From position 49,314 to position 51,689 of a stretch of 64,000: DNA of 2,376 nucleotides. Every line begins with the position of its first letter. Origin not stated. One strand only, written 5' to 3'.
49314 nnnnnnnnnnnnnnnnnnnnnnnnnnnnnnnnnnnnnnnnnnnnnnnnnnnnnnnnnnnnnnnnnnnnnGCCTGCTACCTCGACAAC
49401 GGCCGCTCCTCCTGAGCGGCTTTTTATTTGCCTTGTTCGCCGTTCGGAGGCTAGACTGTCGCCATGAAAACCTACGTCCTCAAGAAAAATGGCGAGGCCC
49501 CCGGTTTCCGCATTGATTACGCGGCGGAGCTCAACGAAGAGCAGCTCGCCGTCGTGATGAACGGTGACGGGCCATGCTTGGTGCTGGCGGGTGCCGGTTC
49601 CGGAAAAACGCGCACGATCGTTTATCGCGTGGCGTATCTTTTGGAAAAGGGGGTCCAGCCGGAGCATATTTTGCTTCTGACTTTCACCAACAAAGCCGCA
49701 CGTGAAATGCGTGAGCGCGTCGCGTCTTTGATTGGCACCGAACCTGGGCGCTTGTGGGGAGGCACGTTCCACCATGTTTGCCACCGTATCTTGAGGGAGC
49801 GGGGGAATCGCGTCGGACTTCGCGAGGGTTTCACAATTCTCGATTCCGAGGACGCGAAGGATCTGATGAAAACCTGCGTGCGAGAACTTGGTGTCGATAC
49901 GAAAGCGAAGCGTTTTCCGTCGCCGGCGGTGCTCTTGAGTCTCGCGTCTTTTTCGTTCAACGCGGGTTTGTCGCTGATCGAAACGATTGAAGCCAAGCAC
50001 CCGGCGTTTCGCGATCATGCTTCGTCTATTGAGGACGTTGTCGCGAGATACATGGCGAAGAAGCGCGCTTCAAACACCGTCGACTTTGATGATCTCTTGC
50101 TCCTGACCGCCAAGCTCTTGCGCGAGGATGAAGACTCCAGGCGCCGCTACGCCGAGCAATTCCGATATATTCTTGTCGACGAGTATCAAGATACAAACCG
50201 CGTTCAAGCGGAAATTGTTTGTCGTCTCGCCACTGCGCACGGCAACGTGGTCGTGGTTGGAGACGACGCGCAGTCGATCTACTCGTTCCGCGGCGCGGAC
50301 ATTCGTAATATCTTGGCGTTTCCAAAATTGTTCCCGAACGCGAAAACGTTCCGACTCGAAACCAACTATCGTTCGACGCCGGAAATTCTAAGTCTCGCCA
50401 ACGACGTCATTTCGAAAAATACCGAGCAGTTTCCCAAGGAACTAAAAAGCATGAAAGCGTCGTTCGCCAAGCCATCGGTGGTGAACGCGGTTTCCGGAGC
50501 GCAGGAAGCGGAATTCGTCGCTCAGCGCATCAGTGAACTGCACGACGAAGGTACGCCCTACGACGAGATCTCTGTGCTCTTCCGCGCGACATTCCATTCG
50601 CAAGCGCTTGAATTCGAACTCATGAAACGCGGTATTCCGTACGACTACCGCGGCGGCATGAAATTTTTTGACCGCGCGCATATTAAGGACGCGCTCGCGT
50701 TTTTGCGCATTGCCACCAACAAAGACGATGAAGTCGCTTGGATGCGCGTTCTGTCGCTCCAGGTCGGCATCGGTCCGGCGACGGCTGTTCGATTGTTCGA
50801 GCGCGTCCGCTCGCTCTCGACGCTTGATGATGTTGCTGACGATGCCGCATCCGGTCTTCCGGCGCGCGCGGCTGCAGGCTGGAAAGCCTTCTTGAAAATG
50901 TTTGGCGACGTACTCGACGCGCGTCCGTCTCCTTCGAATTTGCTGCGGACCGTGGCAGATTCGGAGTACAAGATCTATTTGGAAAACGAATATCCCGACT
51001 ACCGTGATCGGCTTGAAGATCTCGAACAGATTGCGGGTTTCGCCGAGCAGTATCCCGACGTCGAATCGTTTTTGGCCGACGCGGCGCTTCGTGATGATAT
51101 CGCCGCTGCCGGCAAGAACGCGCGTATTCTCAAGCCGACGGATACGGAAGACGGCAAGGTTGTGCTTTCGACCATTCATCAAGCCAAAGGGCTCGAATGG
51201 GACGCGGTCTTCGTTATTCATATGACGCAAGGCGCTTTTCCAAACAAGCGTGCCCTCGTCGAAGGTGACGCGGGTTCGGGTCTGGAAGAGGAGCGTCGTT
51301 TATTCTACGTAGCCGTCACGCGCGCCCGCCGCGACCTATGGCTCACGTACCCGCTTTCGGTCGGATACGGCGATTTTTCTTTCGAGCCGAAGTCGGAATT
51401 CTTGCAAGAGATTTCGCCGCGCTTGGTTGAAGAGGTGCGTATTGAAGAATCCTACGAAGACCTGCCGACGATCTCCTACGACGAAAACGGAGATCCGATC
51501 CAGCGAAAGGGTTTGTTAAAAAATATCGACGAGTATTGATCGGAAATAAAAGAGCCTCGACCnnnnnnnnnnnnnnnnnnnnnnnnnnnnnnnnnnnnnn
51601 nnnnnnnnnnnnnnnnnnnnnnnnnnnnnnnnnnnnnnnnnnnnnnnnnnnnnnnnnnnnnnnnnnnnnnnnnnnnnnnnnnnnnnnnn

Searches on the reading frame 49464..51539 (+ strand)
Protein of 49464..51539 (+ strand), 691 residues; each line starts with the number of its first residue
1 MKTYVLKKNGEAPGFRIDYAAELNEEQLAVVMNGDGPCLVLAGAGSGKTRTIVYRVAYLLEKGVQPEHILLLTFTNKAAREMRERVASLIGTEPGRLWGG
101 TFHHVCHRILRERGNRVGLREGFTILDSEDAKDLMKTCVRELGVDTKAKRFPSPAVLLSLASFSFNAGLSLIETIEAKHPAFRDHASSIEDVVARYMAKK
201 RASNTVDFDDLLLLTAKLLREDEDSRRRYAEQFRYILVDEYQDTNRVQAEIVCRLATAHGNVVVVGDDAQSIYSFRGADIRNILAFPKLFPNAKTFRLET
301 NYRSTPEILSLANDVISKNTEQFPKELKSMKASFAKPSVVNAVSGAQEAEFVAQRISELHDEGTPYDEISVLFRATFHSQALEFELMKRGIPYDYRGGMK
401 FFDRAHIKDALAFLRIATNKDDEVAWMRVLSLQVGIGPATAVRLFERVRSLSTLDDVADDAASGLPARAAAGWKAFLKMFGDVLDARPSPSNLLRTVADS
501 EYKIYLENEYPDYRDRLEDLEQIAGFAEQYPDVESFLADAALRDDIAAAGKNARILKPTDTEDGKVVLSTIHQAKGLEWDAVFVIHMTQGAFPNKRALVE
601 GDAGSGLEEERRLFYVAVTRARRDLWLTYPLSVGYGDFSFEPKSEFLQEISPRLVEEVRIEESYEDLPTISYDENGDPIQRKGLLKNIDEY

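Call 4: search_protein_families(library=pfam, proteins=[window:49464-51539:+], max_evalue=0.01)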
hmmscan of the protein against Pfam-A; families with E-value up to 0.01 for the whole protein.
window:49464-51539:+ (691 aa): 9 families
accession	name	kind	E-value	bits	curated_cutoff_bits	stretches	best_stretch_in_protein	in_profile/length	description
PF00580.27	UvrD-helicase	-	2.3e-82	277.2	23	1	23-290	1-270/271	UvrD/REP helicase N-terminal domain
PF13361.12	UvrD_C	-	6.7e-58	197.2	25.6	2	297-448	2-154/350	UvrD-like helicase C-terminal domain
PF13245.12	AAA_19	-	1.2e-22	80.9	25.1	1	35-276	11-134/134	AAA domain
PF13538.12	UvrD_C_2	-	2.3e-13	50.2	27.4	1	566-628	2-52/52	UvrD-like helicase C-terminal domain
PF13604.12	AAA_30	-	3.8e-09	37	27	2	23-86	2-66/191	AAA domain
PF01443.25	Viral_helicase1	-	2.9e-07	31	21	0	227-327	55-150/228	Viral superfamily 1 RNA helicase core domain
PF13087.12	AAA_12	-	2.4e-06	27.7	27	0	559-627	132-190/195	AAA domain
PF13086.12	AAA_11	-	0.001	19.3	27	1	33-95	15-75/257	AAA domain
PF04851.21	ResIII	-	0.0032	17.8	22.5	0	33-93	21-80/164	Type III restriction enzyme, res subunit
